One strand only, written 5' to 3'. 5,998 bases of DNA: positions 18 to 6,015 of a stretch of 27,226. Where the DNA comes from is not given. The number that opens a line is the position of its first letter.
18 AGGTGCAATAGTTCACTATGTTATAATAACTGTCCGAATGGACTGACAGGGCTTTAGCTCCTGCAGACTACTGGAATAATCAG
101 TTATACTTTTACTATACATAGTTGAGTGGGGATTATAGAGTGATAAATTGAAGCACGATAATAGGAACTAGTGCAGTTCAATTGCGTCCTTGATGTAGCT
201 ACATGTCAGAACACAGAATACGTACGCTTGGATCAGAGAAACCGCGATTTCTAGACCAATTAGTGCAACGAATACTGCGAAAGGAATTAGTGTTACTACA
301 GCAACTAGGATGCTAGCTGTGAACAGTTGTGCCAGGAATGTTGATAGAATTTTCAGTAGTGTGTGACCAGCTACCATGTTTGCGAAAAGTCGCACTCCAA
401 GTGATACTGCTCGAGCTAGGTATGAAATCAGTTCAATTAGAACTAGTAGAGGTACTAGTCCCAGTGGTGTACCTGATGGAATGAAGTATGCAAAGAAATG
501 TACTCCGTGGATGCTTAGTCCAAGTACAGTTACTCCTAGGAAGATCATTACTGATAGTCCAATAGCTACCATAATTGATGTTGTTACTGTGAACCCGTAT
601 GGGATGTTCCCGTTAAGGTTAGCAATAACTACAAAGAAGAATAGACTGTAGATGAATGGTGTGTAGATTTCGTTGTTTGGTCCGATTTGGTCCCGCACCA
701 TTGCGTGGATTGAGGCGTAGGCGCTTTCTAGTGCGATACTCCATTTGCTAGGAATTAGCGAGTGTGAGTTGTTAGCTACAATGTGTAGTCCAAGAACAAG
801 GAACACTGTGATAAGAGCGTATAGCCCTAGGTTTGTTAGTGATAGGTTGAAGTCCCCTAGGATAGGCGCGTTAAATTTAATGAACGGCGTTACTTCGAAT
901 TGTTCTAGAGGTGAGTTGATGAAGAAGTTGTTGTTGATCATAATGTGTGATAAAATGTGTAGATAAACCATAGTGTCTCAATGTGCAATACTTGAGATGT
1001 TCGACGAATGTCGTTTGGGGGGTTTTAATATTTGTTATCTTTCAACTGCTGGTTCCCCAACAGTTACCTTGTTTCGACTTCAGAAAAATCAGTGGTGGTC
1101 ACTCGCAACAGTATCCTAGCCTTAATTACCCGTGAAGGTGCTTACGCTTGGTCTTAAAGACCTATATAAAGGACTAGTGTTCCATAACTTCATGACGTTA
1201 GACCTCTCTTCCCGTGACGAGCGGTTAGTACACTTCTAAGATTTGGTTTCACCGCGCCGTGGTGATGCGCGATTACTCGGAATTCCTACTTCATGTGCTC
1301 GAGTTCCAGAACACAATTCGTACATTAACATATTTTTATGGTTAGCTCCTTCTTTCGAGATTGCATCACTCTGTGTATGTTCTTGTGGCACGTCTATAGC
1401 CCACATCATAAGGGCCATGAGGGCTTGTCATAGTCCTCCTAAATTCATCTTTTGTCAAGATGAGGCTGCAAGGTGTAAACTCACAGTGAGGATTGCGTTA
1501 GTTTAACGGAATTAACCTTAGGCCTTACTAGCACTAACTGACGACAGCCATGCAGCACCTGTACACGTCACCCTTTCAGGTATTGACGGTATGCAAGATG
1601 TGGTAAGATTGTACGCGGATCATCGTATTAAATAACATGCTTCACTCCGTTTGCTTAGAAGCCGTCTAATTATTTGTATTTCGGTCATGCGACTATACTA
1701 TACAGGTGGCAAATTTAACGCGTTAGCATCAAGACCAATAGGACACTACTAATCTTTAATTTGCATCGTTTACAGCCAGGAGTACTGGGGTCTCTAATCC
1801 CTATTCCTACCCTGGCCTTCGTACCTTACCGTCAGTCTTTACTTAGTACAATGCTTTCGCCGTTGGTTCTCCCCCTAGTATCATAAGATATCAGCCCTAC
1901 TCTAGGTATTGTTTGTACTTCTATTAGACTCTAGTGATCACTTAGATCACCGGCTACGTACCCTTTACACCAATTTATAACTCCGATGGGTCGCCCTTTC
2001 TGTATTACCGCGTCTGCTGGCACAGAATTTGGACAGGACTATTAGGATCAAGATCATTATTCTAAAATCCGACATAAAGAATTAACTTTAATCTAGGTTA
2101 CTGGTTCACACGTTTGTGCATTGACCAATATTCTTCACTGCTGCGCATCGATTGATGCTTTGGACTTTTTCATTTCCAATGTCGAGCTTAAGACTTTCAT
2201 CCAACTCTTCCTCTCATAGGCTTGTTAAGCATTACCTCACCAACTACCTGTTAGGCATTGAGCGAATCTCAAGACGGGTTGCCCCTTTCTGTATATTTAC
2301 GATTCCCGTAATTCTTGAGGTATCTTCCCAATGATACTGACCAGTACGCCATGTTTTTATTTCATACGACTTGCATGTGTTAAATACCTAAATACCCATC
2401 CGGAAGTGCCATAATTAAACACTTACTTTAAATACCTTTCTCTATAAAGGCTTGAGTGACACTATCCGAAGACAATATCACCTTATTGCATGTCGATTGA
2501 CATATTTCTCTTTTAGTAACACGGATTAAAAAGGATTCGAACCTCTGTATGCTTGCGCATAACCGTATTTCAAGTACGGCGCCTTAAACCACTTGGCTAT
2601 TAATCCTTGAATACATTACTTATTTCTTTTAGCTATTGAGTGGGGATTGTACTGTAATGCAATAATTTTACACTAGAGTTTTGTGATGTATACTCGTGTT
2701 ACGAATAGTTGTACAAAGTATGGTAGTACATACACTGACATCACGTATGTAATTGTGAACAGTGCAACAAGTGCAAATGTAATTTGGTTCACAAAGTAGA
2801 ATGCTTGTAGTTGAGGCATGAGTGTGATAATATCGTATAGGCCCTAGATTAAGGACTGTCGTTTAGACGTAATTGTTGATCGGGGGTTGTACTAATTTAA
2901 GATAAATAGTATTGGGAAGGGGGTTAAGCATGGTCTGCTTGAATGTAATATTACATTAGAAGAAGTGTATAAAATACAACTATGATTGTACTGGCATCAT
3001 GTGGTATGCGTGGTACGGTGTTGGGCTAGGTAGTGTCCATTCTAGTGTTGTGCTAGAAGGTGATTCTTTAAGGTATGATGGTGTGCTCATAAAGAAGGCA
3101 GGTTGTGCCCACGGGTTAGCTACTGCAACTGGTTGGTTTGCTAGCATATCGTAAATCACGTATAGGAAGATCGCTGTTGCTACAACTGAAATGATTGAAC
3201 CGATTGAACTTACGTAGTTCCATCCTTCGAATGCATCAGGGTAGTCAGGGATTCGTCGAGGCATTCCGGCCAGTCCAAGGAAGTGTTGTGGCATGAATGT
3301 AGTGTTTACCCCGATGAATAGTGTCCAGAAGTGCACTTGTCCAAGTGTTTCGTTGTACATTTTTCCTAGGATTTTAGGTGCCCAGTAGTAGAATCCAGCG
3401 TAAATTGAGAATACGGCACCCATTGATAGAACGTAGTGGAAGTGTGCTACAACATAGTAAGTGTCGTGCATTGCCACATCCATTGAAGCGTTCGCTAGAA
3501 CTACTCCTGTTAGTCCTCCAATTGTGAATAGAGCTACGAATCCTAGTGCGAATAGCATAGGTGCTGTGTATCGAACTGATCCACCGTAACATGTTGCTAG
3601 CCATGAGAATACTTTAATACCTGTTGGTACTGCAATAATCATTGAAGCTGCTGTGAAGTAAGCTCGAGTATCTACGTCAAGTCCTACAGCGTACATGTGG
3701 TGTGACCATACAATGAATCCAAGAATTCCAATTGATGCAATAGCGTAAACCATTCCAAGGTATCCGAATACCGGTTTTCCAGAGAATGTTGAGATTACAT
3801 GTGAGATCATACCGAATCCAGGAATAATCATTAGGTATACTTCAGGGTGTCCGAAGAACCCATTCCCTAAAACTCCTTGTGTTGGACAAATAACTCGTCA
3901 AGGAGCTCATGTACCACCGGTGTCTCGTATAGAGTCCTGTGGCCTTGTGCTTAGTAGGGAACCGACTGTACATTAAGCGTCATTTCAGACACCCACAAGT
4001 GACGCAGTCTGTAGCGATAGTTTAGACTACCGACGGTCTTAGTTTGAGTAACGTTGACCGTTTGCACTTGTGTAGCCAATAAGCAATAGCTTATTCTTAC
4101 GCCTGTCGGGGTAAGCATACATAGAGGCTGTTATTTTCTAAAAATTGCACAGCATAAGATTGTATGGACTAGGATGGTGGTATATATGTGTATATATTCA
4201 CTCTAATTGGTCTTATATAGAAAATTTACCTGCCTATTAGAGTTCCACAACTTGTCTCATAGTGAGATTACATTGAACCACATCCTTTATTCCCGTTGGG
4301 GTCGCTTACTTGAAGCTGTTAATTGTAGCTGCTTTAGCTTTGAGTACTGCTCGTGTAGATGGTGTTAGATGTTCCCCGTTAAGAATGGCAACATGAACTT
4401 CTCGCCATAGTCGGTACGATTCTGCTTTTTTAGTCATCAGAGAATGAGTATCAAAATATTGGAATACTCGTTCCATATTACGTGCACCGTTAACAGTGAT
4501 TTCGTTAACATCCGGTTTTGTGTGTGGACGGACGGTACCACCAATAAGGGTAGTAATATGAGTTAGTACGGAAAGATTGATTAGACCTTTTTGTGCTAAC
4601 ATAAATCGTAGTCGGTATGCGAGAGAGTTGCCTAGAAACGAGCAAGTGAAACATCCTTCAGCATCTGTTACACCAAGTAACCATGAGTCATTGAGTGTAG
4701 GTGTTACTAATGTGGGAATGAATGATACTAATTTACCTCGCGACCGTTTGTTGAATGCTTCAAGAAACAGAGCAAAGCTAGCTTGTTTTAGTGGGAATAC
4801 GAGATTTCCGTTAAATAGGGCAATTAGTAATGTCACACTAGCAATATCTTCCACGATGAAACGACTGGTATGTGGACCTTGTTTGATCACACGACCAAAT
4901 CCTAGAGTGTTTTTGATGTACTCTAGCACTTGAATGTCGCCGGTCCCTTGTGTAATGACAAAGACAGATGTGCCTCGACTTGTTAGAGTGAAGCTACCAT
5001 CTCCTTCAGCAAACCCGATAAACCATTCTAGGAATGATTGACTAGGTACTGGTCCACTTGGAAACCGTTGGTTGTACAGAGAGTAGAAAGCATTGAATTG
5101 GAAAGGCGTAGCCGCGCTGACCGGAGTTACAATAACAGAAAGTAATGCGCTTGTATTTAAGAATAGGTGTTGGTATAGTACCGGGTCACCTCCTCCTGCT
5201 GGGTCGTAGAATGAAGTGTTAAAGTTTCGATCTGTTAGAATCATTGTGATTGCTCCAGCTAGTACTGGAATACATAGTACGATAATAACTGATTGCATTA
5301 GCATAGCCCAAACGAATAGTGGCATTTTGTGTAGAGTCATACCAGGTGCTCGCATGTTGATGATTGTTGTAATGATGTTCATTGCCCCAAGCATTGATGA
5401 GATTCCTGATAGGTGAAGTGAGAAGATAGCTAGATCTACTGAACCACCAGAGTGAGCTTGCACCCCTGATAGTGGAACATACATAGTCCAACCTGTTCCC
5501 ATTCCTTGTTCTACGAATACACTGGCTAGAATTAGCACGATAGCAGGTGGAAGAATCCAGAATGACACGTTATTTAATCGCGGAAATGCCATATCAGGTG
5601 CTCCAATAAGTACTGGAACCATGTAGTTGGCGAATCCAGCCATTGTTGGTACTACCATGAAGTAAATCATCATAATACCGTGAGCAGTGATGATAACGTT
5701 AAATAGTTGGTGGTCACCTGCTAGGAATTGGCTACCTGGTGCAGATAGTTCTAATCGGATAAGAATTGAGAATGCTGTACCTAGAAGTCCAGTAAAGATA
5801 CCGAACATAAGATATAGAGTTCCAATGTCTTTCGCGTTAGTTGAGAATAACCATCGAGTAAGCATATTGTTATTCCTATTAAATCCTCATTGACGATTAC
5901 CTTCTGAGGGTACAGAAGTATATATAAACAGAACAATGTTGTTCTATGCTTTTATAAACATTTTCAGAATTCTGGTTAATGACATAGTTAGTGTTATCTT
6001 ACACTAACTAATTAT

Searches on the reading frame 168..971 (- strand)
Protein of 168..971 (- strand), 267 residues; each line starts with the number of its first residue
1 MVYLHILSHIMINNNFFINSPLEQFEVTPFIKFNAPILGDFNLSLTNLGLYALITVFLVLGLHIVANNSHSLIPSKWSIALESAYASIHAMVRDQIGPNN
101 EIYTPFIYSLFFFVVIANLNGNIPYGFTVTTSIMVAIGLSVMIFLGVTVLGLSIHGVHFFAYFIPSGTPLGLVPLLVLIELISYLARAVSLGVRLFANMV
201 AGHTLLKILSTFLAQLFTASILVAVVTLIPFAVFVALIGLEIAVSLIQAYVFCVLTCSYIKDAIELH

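Call 7: search_protein_families(library=pfam, proteins=[window:168-971:-])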
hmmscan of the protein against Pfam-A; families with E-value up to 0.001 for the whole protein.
window:168-971:- (267 aa): 1 family
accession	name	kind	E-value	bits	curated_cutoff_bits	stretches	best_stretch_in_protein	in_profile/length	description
PF00119.25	ATP-synt_A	-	1.3e-56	192.4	33.9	1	50-261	2-217/217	ATP synthase A chain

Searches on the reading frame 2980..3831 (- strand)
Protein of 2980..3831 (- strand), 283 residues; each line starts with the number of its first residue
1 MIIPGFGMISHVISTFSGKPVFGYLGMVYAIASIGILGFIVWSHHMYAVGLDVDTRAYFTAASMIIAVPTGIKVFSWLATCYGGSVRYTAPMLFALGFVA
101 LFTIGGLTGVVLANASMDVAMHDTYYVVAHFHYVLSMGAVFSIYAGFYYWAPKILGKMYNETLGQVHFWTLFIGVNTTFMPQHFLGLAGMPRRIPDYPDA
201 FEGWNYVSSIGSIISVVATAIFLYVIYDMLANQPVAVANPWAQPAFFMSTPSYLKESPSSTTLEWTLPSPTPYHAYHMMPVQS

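Call 7: search_protein_families(library=pfam, proteins=[window:2980-3831:-])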
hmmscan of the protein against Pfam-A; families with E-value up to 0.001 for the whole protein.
window:2980-3831:- (283 aa): 1 family
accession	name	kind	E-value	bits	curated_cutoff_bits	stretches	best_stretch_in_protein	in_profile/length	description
PF00115.25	COX1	-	1.1e-81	275.4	34.8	1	1-214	217-436/436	Cytochrome C and Quinol oxidase polypeptide I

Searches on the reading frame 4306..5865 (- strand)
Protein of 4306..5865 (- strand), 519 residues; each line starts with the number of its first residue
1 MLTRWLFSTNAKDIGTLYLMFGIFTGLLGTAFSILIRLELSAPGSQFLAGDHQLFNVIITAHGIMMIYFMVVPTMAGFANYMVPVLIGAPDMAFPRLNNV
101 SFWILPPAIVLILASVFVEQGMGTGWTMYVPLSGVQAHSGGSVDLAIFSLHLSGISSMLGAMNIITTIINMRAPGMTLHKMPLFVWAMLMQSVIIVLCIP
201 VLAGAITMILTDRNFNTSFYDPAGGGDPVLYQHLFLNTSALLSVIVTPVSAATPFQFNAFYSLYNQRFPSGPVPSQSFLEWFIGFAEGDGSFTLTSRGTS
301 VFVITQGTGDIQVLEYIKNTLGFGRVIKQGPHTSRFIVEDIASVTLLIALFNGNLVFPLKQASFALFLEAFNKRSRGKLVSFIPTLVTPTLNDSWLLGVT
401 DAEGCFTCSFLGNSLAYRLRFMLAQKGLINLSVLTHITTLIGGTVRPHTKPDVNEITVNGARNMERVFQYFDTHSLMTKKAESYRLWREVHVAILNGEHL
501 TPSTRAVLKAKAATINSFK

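Call 7: search_protein_families(library=pfam, proteins=[window:4306-5865:-])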
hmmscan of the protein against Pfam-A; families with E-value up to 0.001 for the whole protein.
window:4306-5865:- (519 aa): 2 families
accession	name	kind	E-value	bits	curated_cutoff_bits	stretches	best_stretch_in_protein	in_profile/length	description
PF00115.25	COX1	-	1.1e-62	212.8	34.8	1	13-238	1-209/436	Cytochrome C and Quinol oxidase polypeptide I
PF00961.24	LAGLIDADG_1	-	7.1e-25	88.3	23.1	2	396-491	1-102/102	LAGLIDADG endonuclease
